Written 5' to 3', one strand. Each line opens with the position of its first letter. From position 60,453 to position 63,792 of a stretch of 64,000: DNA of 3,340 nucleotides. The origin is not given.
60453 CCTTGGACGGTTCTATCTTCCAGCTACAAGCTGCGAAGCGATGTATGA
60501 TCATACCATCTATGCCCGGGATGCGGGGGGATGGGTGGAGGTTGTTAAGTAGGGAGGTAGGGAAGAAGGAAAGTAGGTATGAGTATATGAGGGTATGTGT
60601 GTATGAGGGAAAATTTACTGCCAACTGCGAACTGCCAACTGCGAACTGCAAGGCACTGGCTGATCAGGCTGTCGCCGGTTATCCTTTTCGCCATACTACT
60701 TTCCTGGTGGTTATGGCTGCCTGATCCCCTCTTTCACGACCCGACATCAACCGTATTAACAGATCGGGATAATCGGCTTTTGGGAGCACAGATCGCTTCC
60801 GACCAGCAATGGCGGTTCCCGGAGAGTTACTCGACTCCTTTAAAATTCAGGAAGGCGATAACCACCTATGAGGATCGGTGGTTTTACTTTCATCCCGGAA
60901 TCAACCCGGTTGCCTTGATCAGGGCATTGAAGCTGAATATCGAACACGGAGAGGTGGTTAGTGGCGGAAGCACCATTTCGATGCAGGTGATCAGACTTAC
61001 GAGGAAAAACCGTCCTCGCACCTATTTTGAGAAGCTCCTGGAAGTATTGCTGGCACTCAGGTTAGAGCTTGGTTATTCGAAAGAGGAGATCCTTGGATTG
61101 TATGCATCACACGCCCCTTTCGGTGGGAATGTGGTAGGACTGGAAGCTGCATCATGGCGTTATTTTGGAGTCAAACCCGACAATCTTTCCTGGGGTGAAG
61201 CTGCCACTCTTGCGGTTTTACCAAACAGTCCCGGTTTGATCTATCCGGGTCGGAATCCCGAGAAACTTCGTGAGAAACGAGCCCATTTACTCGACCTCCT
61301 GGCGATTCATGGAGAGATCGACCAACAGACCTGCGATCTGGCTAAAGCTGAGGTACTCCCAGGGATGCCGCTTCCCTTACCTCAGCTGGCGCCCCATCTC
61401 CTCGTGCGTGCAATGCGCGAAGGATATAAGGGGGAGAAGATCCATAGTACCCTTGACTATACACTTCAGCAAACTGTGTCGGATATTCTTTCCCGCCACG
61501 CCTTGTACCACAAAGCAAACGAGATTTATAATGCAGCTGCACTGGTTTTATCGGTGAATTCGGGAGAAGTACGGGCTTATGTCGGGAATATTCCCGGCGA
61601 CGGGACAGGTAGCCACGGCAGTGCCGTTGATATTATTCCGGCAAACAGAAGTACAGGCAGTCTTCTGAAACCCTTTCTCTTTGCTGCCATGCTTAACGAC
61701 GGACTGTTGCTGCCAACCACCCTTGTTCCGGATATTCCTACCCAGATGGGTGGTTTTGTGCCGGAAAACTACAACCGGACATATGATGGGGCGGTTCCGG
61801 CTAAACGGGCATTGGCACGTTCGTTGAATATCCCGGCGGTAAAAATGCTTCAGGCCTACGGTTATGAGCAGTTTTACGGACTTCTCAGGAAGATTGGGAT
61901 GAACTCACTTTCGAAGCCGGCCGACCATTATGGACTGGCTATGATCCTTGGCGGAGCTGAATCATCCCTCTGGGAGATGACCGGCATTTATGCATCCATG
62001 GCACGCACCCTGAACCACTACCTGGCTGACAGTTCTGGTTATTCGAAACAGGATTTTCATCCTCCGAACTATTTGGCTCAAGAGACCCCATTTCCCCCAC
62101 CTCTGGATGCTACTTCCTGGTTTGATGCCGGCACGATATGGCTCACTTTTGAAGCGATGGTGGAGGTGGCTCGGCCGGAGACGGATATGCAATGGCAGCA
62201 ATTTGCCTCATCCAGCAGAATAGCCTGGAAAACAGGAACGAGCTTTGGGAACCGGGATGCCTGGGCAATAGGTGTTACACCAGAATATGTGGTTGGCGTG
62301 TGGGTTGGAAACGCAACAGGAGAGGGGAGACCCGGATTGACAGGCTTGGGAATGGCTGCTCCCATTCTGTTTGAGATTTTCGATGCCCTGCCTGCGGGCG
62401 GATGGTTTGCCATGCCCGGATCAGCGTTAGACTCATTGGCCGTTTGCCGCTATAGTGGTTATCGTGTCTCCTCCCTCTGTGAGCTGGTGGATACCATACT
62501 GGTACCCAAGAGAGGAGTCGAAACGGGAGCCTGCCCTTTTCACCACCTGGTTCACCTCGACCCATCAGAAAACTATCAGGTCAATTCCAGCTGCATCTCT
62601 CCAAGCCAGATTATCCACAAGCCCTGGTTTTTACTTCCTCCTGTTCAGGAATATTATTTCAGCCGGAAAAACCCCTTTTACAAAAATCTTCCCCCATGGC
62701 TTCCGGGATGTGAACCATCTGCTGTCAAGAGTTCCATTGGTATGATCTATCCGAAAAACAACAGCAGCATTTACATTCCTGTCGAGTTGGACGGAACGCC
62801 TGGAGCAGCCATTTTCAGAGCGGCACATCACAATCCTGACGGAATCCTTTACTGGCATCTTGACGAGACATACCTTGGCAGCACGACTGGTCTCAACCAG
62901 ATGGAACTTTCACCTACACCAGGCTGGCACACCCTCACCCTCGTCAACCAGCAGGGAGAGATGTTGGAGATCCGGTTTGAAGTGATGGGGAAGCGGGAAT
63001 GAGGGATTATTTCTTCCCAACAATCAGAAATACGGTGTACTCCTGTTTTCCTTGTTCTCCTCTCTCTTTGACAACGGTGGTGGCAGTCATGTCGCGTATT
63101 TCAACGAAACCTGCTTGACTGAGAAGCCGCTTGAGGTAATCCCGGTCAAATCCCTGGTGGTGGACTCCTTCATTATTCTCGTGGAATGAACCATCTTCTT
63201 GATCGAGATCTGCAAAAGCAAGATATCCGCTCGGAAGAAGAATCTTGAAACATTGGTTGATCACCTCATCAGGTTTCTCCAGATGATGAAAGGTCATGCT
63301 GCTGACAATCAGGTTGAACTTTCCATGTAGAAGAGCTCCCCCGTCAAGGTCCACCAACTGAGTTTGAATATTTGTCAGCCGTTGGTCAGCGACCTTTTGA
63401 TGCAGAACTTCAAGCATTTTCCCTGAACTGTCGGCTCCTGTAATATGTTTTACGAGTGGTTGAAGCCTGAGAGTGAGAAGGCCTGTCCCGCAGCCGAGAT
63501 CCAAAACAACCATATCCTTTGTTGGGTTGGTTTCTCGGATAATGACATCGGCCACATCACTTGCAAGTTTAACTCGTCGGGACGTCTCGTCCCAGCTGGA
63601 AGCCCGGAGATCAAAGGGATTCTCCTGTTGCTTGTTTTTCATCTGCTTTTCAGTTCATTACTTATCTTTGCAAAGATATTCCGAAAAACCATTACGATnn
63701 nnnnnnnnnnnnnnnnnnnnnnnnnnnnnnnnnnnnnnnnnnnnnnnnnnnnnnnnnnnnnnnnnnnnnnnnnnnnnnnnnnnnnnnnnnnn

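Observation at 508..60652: Pervasive family of degenerate 7-8 nt periodic 'word' arrays packed against gene ends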

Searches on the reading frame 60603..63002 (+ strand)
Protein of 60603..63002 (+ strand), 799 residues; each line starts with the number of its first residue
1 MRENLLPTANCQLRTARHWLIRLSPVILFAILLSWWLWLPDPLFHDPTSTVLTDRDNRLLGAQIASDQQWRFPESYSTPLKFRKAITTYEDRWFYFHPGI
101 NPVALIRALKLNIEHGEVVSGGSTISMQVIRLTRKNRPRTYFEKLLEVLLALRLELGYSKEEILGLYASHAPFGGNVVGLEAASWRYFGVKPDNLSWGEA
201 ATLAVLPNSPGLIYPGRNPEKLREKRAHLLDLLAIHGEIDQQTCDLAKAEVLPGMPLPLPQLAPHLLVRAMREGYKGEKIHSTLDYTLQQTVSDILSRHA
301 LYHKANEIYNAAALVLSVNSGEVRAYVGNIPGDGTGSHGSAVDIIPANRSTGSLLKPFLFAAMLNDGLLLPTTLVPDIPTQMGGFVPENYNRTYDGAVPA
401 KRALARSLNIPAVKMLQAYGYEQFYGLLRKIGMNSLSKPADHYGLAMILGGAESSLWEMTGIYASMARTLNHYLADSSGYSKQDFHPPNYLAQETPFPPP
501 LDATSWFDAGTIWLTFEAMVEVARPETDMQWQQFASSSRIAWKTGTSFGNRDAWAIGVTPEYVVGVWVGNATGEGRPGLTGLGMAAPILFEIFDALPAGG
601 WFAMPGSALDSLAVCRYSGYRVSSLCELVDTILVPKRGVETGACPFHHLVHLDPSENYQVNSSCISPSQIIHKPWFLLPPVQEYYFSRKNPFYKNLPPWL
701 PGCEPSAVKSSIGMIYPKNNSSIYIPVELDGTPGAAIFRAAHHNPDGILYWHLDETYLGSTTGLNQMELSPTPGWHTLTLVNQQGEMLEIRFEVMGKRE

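Call 66: find_homologous_proteins(query=window:60603-63002:+, max_evalue=1e-150)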
Query window:60603-63002:+ (799 aa): 7931 proteins with E <= 1e-150 among 8000 candidates; the best 120 are listed.
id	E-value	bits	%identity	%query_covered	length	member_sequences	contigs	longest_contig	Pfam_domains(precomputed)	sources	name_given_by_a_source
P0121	0.0e+0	1873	100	100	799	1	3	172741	PF00912.29,PF06832.19,PF00905.28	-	-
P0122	0.0e+0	1632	87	100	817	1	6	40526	PF00912.29,PF06832.19,PF00905.28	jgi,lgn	-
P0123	0.0e+0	1518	81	98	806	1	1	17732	PF00912.29,PF06832.19,PF00905.28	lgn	-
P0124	0.0e+0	1512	86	93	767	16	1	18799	PF00912.29,PF06832.19,PF00905.28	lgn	-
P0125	0.0e+0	1190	64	99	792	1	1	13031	PF00912.29,PF06832.19,PF00905.28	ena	-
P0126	0.0e+0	1183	66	95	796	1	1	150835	PF00912.29,PF06832.19,PF00905.28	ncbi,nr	ncbi:MAG: penicillin-binding protein 1C [Bacteroidetes bacterium]|nr:penicillin-binding protein 1C [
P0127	0.0e+0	1183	64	98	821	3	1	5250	PF00912.29,PF06832.19,PF00905.28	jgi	jgi:penicillin-binding protein 1C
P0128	0.0e+0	1183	66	95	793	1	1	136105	PF00912.29,PF06832.19,PF00905.28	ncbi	ncbi:MAG: penicillin-binding protein 1C [Bacteroidales bacterium]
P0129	0.0e+0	1182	66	96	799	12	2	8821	PF00912.29,PF06832.19,PF00905.28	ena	-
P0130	0.0e+0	1174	65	95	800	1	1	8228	PF00912.29,PF06832.19,PF00905.28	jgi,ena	jgi:penicillin-binding protein 1C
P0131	0.0e+0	1172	65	97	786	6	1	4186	PF00912.29,PF06832.19,PF00905.28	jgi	jgi:penicillin-binding protein 1C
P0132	0.0e+0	1172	65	98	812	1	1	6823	PF00912.29,PF06832.19,PF00905.28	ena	-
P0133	0.0e+0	1172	63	98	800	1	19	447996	PF00912.29,PF06832.19,PF00905.28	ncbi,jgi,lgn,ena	jgi:penicillin-binding protein 1C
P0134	0.0e+0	1171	65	95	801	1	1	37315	PF00912.29,PF06832.19,PF00905.28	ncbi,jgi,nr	ncbi:MAG: penicillin-binding protein 1C [Bacteroidales bacterium]|jgi:penicillin-binding protein 1C|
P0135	0.0e+0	1171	65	95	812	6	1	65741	PF00912.29,PF06832.19,PF00905.28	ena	-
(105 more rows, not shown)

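Call 67: find_encoding_contigs(protein=P0122, flank=4000, max_places=1)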
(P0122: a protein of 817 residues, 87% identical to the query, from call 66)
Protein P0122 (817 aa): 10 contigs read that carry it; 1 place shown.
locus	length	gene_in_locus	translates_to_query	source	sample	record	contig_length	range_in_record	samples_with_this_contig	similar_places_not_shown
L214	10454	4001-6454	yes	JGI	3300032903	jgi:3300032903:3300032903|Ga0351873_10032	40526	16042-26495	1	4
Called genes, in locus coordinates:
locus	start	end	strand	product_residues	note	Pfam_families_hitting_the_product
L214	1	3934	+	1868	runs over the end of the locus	PF11974:bMG3, PF01835:MG2, PF17972:bMG5 (weak), PF17962:bMG6, PF07703:A2M_BRD, PF00207:A2M, PF07678:TED_complement (weak), PF17973:bMG10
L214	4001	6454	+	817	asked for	PF00912:Transgly, PF00905:Transpeptidase, PF06832:BiPBP_C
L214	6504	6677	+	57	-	-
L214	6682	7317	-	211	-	PF01209:Ubie_methyltran, PF03848:TehB, PF13489:Methyltransf_23, PF00398:RrnaAD, PF05175:MTS, PF13847:Methyltransf_31, PF08241:Methyltransf_11, PF08242:Methyltransf_12, +2 more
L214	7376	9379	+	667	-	PF17391:Urocanase_N, PF01175:Urocanase, PF17392:Urocanase_C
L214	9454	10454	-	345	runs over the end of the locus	-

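Call 68: find_encoding_contigs(protein=P0124, flank=4000, max_places=1)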
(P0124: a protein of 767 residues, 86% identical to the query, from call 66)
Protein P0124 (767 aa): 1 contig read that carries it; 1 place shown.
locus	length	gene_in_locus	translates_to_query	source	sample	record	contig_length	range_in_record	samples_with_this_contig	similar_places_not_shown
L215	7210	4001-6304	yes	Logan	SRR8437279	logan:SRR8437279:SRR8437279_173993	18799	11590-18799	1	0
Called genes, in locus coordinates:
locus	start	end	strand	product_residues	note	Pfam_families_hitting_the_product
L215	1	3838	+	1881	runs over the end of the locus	PF11974:bMG3, PF01835:MG2, PF17972:bMG5, PF17962:bMG6, PF07703:A2M_BRD, PF00207:A2M, PF07678:TED_complement (weak), PF17973:bMG10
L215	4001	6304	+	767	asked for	PF00912:Transgly, PF00905:Transpeptidase, PF06832:BiPBP_C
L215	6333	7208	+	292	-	?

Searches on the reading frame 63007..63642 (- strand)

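Call 19: search_protein_families(library=pfam, proteins=[window:63007-63642:-])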
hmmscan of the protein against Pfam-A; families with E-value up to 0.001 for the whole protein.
window:63007-63642:- (211 aa): 10 families
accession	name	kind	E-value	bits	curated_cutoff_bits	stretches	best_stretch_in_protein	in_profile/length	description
PF13489.12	Methyltransf_23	-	2.5e-19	70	27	1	40-179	20-159/164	Methyltransferase domain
PF13649.12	Methyltransf_25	-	6.7e-18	65.6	27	1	46-139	1-97/97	Methyltransferase domain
PF08241.18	Methyltransf_11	-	8.4e-17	62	21.2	1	47-143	1-95/95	Methyltransferase domain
PF13847.12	Methyltransf_31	-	1.3e-15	57.8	27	1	41-158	2-127/145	Methyltransferase domain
PF08242.18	Methyltransf_12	-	3.4e-15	57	30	1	47-141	1-98/98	Methyltransferase domain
PF00398.26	RrnaAD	-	1.8e-08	34.3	24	1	30-114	18-104/263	Ribosomal RNA adenine dimethylase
PF03848.20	TehB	-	4.6e-08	33.2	20.4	1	36-140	27-129/193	Tellurite resistance protein TehB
PF05175.20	MTS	-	1.8e-07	31.4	23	1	37-134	26-129/170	Methyltransferase small domain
PF01209.24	Ubie_methyltran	-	1.3e-06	28.4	20.1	1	33-143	38-151/233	ubiE/COQ5 methyltransferase family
PF05219.18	DREV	-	0.00044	19.9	26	1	40-94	91-145/265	DREV methyltransferase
